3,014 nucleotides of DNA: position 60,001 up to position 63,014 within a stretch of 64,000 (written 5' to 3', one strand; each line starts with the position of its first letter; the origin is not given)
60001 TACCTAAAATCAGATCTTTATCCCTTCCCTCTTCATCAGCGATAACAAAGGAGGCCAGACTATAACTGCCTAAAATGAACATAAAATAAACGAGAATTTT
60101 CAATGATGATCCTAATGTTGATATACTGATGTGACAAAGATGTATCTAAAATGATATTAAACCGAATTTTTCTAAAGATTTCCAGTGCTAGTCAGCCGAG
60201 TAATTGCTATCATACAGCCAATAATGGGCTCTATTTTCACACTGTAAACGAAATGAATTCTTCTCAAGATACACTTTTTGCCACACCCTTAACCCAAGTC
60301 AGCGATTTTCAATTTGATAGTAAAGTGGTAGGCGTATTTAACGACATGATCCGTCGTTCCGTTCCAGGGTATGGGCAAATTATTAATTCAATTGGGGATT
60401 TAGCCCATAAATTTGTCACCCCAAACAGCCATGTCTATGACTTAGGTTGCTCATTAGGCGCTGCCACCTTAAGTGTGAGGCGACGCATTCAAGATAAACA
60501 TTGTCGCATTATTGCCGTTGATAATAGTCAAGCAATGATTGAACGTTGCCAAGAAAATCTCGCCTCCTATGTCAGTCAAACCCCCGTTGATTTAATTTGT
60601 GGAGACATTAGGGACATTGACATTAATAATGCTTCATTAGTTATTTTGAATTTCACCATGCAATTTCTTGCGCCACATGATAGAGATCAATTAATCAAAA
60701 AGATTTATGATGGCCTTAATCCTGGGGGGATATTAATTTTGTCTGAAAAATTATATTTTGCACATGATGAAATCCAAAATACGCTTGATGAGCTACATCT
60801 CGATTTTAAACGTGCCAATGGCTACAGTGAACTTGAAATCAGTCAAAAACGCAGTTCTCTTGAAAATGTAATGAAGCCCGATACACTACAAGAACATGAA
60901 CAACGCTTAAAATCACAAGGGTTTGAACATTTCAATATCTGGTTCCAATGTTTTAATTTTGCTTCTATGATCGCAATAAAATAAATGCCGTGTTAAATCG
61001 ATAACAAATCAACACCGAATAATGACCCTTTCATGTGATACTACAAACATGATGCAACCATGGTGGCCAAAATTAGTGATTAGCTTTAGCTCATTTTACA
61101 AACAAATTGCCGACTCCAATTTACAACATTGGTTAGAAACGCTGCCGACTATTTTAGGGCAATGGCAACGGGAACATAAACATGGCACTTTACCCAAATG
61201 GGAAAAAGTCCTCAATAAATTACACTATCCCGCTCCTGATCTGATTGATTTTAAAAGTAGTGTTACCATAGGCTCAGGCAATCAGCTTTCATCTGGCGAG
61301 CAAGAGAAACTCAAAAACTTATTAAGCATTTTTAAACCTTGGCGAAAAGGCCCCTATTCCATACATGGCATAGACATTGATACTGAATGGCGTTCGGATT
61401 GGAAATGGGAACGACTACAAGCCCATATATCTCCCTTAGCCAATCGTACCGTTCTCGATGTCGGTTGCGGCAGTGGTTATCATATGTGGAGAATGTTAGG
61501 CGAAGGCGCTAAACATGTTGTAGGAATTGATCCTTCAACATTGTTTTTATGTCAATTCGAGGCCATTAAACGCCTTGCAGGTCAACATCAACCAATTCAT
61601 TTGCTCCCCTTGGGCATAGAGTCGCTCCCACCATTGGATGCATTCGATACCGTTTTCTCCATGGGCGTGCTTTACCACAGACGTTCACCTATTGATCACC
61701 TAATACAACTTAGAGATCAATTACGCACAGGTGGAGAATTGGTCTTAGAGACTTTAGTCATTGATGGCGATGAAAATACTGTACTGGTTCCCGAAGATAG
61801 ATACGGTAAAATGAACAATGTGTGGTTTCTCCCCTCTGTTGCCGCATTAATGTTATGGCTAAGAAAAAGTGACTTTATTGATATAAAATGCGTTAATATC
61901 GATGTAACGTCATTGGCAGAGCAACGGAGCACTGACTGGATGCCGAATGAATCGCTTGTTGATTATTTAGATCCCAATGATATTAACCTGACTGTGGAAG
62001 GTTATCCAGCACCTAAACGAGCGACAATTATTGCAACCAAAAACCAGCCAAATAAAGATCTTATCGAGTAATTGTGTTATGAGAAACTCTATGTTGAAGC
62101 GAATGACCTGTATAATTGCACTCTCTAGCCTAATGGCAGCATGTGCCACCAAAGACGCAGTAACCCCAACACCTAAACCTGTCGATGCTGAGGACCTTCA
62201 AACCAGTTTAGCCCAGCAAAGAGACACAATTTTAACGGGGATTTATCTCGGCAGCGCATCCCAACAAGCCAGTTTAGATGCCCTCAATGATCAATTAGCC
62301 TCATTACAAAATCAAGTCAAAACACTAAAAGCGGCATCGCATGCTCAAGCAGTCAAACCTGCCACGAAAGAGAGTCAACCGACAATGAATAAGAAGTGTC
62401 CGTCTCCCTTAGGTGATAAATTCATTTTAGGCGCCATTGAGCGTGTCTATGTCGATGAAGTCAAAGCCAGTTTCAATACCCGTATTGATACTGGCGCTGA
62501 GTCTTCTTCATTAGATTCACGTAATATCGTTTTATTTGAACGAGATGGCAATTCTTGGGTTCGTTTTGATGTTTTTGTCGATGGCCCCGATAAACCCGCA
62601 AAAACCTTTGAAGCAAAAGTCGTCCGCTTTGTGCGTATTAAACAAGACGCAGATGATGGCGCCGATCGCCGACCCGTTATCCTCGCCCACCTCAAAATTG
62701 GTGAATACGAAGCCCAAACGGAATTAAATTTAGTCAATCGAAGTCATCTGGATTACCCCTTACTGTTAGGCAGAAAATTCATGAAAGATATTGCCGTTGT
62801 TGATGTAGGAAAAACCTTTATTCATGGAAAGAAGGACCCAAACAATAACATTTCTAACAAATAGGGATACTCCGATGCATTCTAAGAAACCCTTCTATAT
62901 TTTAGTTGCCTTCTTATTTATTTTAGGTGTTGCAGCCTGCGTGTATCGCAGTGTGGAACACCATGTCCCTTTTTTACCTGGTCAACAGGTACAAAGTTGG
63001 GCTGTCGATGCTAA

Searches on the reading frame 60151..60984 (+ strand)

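Call 77: search_protein_families(library=pfam, proteins=[window:60151-60984:+], max_evalue=0.00001)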
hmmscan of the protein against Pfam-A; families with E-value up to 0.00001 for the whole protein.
window:60151-60984:+ (277 aa): 4 families
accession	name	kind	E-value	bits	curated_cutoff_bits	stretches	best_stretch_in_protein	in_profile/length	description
PF13649.12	Methyltransf_25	-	6.5e-15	56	27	1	95-193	1-97/97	Methyltransferase domain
PF08241.18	Methyltransf_11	-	1.5e-11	45.2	21.2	1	97-197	2-95/95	Methyltransferase domain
PF08242.18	Methyltransf_12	-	1.3e-10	42.3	30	1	97-195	2-98/98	Methyltransferase domain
PF13847.12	Methyltransf_31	-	5.2e-09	36.4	27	1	91-199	3-111/145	Methyltransferase domain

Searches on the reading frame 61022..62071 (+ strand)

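Call 77: search_protein_families(library=pfam, proteins=[window:61022-62071:+], max_evalue=0.00001)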
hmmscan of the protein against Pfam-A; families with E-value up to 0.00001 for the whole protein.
window:61022-62071:+ (349 aa): 6 families
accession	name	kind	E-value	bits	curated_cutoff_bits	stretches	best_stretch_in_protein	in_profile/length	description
PF08003.17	Methyltransf_9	-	1.4e-160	533.9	23.8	1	25-340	1-315/315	Protein of unknown function (DUF1698)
PF13489.12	Methyltransf_23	-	1.1e-10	42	27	1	139-249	21-123/164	Methyltransferase domain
PF13649.12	Methyltransf_25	-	1.6e-10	41.9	27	1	144-238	1-97/97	Methyltransferase domain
PF08241.18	Methyltransf_11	-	5.5e-10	40.2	21.2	1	145-242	1-95/95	Methyltransferase domain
PF08242.18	Methyltransf_12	-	2.4e-09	38.2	30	1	145-240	1-98/98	Methyltransferase domain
PF13847.12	Methyltransf_31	-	1.3e-08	35.1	27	1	141-246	4-113/145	Methyltransferase domain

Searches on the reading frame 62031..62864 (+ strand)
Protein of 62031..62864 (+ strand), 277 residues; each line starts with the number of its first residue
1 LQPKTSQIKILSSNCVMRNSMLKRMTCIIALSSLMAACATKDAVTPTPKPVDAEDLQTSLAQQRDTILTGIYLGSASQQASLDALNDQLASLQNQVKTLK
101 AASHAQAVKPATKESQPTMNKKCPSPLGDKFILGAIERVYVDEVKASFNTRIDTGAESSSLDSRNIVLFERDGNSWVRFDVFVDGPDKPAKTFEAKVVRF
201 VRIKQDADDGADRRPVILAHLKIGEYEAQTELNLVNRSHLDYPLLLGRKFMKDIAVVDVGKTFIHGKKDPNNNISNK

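Call 77: search_protein_families(library=pfam, proteins=[window:62031-62864:+], max_evalue=0.00001)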
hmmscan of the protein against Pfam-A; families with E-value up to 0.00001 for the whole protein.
window:62031-62864:+ (277 aa): 1 family
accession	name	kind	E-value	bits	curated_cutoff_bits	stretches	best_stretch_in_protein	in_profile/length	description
PF05618.17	Zn_protease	-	5.4e-37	127.2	27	1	132-267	1-137/138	Putative ATP-dependent zinc protease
